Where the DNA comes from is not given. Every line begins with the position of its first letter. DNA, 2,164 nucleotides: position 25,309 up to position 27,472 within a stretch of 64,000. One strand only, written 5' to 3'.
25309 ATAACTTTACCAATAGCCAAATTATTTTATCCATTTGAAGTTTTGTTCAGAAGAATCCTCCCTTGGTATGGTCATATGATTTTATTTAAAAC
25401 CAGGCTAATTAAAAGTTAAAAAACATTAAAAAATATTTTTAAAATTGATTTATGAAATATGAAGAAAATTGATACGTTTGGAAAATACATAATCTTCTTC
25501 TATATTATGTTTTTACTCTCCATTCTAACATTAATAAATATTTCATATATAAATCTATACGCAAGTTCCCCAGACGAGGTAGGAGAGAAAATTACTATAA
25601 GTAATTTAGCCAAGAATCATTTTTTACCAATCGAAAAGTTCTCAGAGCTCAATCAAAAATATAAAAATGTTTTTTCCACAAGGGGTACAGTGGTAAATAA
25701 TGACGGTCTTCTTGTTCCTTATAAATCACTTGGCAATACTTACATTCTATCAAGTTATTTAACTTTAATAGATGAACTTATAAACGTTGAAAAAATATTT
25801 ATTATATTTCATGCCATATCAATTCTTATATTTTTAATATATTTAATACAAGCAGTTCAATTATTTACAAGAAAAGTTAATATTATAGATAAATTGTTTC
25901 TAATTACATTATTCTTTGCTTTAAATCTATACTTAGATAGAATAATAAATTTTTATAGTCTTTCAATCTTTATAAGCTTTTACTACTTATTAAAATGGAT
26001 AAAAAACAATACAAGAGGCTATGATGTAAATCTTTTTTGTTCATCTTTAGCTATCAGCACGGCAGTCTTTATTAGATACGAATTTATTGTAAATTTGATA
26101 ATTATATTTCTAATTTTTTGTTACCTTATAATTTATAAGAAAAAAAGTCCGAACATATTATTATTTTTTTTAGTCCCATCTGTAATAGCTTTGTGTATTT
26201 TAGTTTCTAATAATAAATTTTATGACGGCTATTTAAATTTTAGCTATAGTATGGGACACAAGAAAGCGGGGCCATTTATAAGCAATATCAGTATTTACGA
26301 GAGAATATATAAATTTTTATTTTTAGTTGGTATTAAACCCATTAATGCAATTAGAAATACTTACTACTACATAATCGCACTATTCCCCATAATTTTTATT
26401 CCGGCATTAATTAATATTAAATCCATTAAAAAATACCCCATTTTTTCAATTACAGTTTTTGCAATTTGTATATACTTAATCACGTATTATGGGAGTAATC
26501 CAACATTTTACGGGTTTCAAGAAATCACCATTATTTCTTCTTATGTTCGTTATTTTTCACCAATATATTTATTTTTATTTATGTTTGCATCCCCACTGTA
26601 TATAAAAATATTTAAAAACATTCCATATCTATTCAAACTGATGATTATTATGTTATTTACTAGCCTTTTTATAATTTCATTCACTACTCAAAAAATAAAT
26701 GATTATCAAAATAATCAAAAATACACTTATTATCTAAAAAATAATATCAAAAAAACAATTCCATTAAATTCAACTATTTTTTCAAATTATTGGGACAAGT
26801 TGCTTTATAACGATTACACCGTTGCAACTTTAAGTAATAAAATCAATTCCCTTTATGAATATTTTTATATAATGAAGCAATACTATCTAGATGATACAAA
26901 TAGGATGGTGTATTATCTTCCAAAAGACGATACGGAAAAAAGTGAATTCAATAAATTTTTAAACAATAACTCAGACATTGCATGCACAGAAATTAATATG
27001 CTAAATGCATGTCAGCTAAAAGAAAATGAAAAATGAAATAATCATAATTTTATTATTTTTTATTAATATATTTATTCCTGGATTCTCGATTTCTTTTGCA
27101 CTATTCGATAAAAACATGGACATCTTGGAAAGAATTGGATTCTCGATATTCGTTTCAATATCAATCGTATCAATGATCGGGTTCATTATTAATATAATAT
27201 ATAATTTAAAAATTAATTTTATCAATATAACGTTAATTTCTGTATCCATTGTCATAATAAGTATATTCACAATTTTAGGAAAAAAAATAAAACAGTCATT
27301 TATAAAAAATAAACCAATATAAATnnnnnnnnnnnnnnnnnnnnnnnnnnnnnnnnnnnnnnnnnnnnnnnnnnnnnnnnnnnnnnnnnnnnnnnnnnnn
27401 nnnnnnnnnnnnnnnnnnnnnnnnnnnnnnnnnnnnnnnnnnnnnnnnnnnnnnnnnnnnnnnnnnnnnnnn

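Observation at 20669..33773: Teichoic-acid-like wall glycopolymer locus with a strongly AT-rich core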

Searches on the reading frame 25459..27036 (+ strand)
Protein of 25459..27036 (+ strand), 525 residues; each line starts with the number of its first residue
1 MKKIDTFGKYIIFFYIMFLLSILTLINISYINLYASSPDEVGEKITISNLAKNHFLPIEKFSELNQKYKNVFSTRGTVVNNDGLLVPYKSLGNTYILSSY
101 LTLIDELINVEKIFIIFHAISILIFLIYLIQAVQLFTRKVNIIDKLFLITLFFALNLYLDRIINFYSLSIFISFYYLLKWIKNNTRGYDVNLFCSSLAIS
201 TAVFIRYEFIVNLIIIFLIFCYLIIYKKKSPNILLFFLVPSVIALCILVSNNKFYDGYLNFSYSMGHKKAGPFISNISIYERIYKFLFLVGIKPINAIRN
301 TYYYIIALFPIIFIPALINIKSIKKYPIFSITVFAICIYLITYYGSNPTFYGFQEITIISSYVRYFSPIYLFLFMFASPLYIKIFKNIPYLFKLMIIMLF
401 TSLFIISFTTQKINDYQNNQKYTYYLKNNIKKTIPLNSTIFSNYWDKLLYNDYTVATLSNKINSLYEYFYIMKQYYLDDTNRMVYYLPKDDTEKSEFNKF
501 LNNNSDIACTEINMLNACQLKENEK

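Call 3: search_protein_families(library=pfam, proteins=[window:25459-27036:+])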
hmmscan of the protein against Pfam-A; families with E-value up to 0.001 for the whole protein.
window:25459-27036:+ (525 aa): 0 families

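Call 6: search_protein_families(library=ncbifam, proteins=[window:25459-27036:+], max_evalue=0.01)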
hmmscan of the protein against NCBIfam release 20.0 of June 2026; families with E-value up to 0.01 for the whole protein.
window:25459-27036:+ (525 aa): 0 families

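Call 12: find_homologous_proteins(query=window:25459-27036:+, max_evalue=0.001)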
Query window:25459-27036:+ (525 aa): 4 proteins with E <= 0.001 among 8000 candidates.
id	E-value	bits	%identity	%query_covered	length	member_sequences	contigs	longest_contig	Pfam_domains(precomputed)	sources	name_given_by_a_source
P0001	0.0e+0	1112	100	100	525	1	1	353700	-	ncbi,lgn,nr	ncbi:MAG: hypothetical protein Q8P53_04475 [Candidatus Shapirobacteria bacterium]|nr:hypothetical pr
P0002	7.5e-237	806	71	100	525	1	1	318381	-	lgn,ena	-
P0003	1.4e-114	402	41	97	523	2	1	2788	-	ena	-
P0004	2.0e-91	326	38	93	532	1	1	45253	-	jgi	-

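Call 13: find_encoding_contigs(protein=P0002, flank=10000, max_places=3)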
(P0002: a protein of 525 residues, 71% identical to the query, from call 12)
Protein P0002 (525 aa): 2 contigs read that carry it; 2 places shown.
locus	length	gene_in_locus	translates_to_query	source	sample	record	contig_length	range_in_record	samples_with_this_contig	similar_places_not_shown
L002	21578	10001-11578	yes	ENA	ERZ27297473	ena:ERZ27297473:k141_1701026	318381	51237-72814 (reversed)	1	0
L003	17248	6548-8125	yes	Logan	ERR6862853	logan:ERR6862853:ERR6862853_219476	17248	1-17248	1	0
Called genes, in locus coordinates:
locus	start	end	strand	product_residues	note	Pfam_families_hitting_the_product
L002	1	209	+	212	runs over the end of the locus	PF02397:Bac_transf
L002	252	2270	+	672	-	PF13196:DUF4012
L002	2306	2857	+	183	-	PF11967:RecO_N, PF02565:RecO_C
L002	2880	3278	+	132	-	PF09945:DUF2177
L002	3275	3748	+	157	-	PF03073:TspO_MBR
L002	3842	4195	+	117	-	-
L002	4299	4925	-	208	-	-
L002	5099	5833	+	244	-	PF00984:UDPG_MGDP_dh (weak)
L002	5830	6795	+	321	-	PF00535:Glycos_transf_2, PF13641:Glyco_tranf_2_3 (weak)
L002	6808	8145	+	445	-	PF01943:Polysacc_synt, PF13440:Polysacc_synt_3, PF01554:MatE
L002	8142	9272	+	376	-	PF02350:Epimerase_2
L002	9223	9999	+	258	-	PF01209:Ubie_methyltran, PF13489:Methyltransf_23, PF07021:MetW (weak), PF08241:Methyltransf_11, PF08242:Methyltransf_12, PF13649:Methyltransf_25, PF13847:Methyltransf_31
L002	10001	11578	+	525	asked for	-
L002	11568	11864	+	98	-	-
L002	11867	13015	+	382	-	PF04464:Glyphos_transf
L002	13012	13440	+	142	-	PF01467:CTP_transf_like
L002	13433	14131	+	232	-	PF05711:TylF, PF13578:Methyltransf_24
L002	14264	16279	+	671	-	PF13399:LytR_C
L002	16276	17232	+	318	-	PF13399:LytR_C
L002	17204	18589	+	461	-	-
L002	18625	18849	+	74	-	-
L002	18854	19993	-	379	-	PF03816:LytR_cpsA_psr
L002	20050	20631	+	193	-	-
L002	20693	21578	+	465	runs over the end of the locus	PF28494:GlyRS_ins_1 (faint), PF00587:tRNA-synt_2b (weak), PF03129:HGTP_anticodon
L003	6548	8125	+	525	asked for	-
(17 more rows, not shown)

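Call 14: find_encoding_contigs(protein=P0004, flank=10000, max_places=3)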
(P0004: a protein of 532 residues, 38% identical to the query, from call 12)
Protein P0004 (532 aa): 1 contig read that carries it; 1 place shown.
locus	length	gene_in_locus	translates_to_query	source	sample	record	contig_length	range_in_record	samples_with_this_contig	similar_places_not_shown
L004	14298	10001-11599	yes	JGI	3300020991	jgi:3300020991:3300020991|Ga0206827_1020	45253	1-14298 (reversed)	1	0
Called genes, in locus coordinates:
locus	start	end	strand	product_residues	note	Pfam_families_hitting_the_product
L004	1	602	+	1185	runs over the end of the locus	-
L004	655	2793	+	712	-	PF00092:VWA, PF13519:VWA_2, PF22904:NOMO1-like_2nd (faint), PF17210:SdrD_B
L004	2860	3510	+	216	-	-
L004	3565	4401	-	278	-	-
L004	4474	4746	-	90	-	-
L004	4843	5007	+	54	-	-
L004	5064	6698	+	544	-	PF13231:PMT_2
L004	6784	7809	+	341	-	PF00535:Glycos_transf_2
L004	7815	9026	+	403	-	PF13439:Glyco_transf_4, PF13477:Glyco_trans_4_2, PF13579:Glyco_trans_4_4, PF00534:Glycos_transf_1, PF13692:Glyco_trans_1_4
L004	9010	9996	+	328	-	PF13439:Glyco_transf_4, PF00534:Glycos_transf_1, PF13692:Glyco_trans_1_4, PF20706:GT4-conflict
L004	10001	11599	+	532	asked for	-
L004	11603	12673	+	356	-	PF13439:Glyco_transf_4 (weak), PF20706:GT4-conflict, PF00534:Glycos_transf_1, PF13692:Glyco_trans_1_4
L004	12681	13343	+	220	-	PF13489:Methyltransf_23, PF07021:MetW (weak), PF13847:Methyltransf_31, PF08241:Methyltransf_11, PF08242:Methyltransf_12, PF13649:Methyltransf_25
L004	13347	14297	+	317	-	?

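Call 15: find_encoding_contigs(protein=P0003, flank=10000, max_places=3)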
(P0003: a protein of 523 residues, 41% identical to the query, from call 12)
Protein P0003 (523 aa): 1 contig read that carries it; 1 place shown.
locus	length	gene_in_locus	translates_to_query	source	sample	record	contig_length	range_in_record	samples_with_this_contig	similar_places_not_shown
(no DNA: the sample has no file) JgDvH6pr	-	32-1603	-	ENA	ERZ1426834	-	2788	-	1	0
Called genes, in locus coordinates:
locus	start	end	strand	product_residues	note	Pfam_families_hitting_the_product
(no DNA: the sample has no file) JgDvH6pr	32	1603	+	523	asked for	-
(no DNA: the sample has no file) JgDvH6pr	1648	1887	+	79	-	PF07760:DUF1616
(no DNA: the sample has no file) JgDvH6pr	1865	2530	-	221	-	PF13489:Methyltransf_23, PF13847:Methyltransf_31, PF08241:Methyltransf_11 (weak)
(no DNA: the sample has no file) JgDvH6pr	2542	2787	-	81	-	?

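Call 26: search_protein_representatives(alignment_id=A1)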
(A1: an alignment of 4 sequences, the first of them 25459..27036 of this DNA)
Query: 4 sequences, 524 profile positions. Proteins with E-value up to 0.001 (for the whole library): 532; up to 1e-10: 193; up to 1e-30: 8. The best 150 are listed.
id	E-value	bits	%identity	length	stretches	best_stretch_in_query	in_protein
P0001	1.1e-261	885.9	-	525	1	1-524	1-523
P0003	7.3e-245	830.4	-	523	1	1-522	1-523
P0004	5.4e-231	784.6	-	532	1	1-523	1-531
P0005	1.6e-147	509.2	-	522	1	6-522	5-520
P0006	5.0e-97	342.6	-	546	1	6-522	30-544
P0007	9.4e-90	318.6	-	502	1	30-514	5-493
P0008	7.7e-40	153.8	-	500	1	8-502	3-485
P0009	8.3e-33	130.6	-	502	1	8-467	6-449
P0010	3.7e-28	115.3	-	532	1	32-459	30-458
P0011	4.1e-28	115.1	-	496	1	11-490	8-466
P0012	8.5e-28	114.1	-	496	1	22-470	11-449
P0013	3.6e-26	108.7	-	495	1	14-502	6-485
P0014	1.2e-22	97.2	-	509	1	16-462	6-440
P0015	1.1e-21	94.0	-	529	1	116-488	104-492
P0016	1.2e-21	93.8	-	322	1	201-460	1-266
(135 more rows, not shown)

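Call 28: search_protein_families(library=pfam, alignment_id=A2, max_evalue=0.01)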
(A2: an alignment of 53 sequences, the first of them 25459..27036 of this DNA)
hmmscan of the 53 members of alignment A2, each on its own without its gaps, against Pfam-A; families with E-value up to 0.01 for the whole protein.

A. member 1, window:25459-27036:+ (525 aa): 0 families

B. families by the number of members that match (of 53 scanned): 5 families
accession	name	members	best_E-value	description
PF13231.12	PMT_2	39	2.4e-13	Dolichyl-phosphate-mannose-protein mannosyltransferase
PF03901.23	Glyco_transf_22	6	1.2e-07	Alg9-like mannosyltransferase family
PF02516.20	STT3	4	2.3e-07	Oligosaccharyl transferase STT3, N-terminal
PF02366.24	PMT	2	1.5e-05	Dolichyl-phosphate-mannose-protein mannosyltransferase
PF14264.12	Glucos_trans_II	1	0.003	Glucosyl transferase GtrII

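Call 29: predict_structure(alignment_id=A1)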
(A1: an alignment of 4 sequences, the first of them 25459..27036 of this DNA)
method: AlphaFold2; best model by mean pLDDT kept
length: 525 residues; sequences in the alignment: 4
mean_pLDDT: 45.2   pTM: 0.29
mean pLDDT of the five models: 45.2, 44.1, 43.9, 43.1, 42.2
residues with pLDDT >= 90: 0; 70-90: 66; 50-70: 57; < 50: 402
segments of 3 or more residues with pLDDT < 50: 1-174, 176-180, 184-188, 190-193, 199-212, 231-235, 237-386, 389-423, 445-448, 460-462
pLDDT, mean of each block of 10 residues (from residue 1): 38 44 38 33 33 37 42 36 33 26 30 34 36 36 38 31 40 48 48 50 44 54 57 49 42 28 24 30 30 29 36 40 47 47 37 29 35 38 47 44 41 39 55 75 57 62 71 82 79 80 84 75 70
secondary structure, 60 per line:
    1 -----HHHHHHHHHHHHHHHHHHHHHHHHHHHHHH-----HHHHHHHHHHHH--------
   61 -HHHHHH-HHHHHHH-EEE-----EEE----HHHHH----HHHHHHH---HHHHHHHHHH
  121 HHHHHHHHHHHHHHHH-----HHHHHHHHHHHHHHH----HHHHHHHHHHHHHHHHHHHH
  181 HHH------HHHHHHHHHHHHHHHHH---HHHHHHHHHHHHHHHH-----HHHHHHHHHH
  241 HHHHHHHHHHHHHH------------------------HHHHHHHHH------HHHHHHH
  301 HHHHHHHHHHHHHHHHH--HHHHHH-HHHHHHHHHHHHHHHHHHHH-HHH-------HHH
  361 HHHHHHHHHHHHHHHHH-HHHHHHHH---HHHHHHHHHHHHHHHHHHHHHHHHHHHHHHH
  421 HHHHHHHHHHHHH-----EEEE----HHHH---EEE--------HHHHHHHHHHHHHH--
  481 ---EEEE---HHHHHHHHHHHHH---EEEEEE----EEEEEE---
elements in order: H6-35 H41-52 H62-67 H69-75 E77-79 E85-87 H92-96 H101-107 H111-136 H142-156 H161-183 H190-206 H210-225 H231-254 H279-287 H294-317 H320-325 H327-346 H358-377 H379-386 H390-433 E439-442 H447-450 E454-456 H465-478 E484-487 H491-503 E507-512 E517-522

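Call 43: predict_structure(alignment_id=A2)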
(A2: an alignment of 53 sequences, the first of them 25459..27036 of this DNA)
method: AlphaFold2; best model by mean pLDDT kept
length: 525 residues; sequences in the alignment: 53
mean_pLDDT: 89.0   pTM: 0.88
mean pLDDT of the five models: 89.0, 88.3, 88.1, 87.7, 86.6
residues with pLDDT >= 90: 360; 70-90: 115; 50-70: 43; < 50: 7
segments of 3 or more residues with pLDDT < 50: 1-7
pLDDT, mean of each block of 10 residues (from residue 1): 46 63 61 79 95 96 97 95 95 95 93 87 90 89 83 79 91 97 92 98 96 97 96 97 97 92 75 80 89 96 94 94 94 97 94 85 94 95 87 72 66 76 92 96 94 94 95 97 97 97 96 94 83
secondary structure, 60 per line:
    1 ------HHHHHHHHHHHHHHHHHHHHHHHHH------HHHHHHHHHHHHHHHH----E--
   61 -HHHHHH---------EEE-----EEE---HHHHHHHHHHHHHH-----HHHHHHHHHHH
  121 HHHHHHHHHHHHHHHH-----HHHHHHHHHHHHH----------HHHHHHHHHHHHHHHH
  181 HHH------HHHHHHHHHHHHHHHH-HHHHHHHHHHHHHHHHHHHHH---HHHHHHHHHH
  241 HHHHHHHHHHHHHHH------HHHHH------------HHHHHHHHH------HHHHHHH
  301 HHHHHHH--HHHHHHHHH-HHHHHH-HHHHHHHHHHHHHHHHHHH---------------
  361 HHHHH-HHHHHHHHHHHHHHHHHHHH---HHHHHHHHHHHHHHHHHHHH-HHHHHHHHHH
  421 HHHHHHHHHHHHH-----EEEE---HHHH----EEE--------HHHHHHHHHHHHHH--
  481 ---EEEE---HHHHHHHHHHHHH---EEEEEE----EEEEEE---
elements in order: H7-31 H38-53 H62-67 E77-79 E85-87 H91-104 H110-136 H142-154 H165-183 H190-205 H207-227 H231-255 H262-266 H279-287 H294-307 H310-318 H320-325 H327-345 H361-365 H367-386 H390-409 H411-433 E439-442 H446-449 E454-456 H465-478 E484-487 H491-503 E507-512 E517-522

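Call 47: fold_search(model_id=the predicted structure, library=pdb)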
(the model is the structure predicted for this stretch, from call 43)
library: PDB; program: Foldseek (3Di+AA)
matches with E <= 10: 264; with E <= 0.001: 3
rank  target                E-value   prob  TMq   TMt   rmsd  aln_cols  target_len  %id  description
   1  8pn9_A                3.7e-04  1.00  0.51  0.43  10.4       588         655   10  Structure of human oligosaccharyltransferase OST-A complex bound to NGI-1 (released 2024-05-08)
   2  6ftg_5                6.1e-04  1.00  0.48  0.41  10.5       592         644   12  Subtomogram average of OST-containing ribosome-translocon complexes from canine rough microsomal membranes (released 2018-03-21)
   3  5ezm                  7.0e-04  1.00  0.55  0.54   9.1       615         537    7  Crystal Structure of ArnT from Cupriavidus metallidurans in the apo state (released 2016-02-17)
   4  7zlh_A                1.1e-03  1.00  0.47  0.40  10.8       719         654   10  Cryo-EM structure of C-mannosyltransferase CeDPY19, in apo state, bound to CMT2-Fab and anti-Fab nanobody (released 2023-01-11)
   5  7zlg_A                1.9e-03  1.00  0.46  0.39  11.4       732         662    9  Cryo-EM structure of C-mannosyltransferase CeDPY19, in complex with acceptor peptide and bound to CMT2-Fab and anti-Fa (released 2023-01-11)
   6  6c26_A                2.0e-03  1.00  0.46  0.39  10.7       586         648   11  The Cryo-EM structure of a eukaryotic oligosaccharyl transferase complex (released 2018-01-31)
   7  5ogl_A                2.0e-03  1.00  0.39  0.31  13.1       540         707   12  Structure of bacterial oligosaccharyltransferase PglB in complex with an acceptor peptide and an lipid-linked oligosac (released 2017-10-25)
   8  6s7t_A                2.2e-03  1.00  0.49  0.39   9.8       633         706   13  Cryo-EM structure of human oligosaccharyltransferase complex OST-B (released 2019-12-18)
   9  9n9j_I                2.3e-03  1.00  0.48  0.39  10.7       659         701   11  Structure of a GRP94 folding intermediate engaged with a CCDC134- and FKBP11-bound secretory translocon (released 2025-11-19)
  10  7oci_F                2.3e-03  1.00  0.43  0.36  12.6       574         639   12  Cryo-EM structure of yeast Ost6p containing oligosaccharyltransferase complex (released 2022-02-16)
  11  8if8_C                3.7e-03  1.00  0.43  0.39  15.4       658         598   10  Arabinosyltransferase AftA (released 2023-05-31)
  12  8age_A                4.8e-03  1.00  0.42  0.36  12.1       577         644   10  Structure of yeast oligosaccharylransferase complex with acceptor peptide bound (released 2022-12-07)
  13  8b6l_I                9.2e-03  1.00  0.51  0.41  11.5       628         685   11  Subtomogram average of the human Sec61-TRAP-OSTA-translocon (released 2022-12-07)
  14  8agb_A                1.3e-02  1.00  0.50  0.42  10.3       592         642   13  Structure of yeast oligosaccharylransferase complex with lipid-linked oligosaccharide bound (released 2022-12-07)
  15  6ezn_F                2.0e-02  0.98  0.39  0.33  12.3       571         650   12  Cryo-EM structure of the yeast oligosaccharyltransferase (OST) complex (released 2018-01-17)
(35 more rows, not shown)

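Call 74: search_protein_families(library=pfam, proteins=[L002:13433-14131:+, L002:17204-18589:+], max_evalue=0.001)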
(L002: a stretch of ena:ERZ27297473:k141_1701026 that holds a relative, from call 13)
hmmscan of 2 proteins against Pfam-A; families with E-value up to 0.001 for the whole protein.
L002:13433-14131:+ (232 aa): 2 families
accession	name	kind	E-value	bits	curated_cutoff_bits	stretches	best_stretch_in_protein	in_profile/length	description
PF05711.17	TylF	-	5.3e-20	72.2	23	1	69-224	87-259/264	Macrocin-O-methyltransferase (TylF)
PF13578.12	Methyltransf_24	-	2.9e-10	41.4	26.3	1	79-195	2-105/105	Methyltransferase domain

L002:17204-18589:+ (461 aa): 0 families

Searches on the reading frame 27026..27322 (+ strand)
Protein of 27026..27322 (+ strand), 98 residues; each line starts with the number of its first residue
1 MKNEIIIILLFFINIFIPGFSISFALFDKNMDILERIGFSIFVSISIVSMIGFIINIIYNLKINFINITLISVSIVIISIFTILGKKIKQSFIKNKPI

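Call 3: search_protein_families(library=pfam, proteins=[window:27026-27322:+])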
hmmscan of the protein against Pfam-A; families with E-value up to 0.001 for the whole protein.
window:27026-27322:+ (98 aa): 1 family
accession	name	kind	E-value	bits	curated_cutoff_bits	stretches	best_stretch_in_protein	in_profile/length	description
PF07760.16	DUF1616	-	0.00027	20.6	31.6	1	8-78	25-110/307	Protein of unknown function (DUF1616)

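Call 6: search_protein_families(library=ncbifam, proteins=[window:27026-27322:+], max_evalue=0.01)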
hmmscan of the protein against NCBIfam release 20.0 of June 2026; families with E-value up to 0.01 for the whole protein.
window:27026-27322:+ (98 aa): 0 families

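Call 65: search_protein_families(library=phrogs, proteins=[window:27026-27322:+], max_evalue=0.001)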
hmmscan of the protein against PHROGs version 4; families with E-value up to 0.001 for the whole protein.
window:27026-27322:+ (98 aa): 0 families
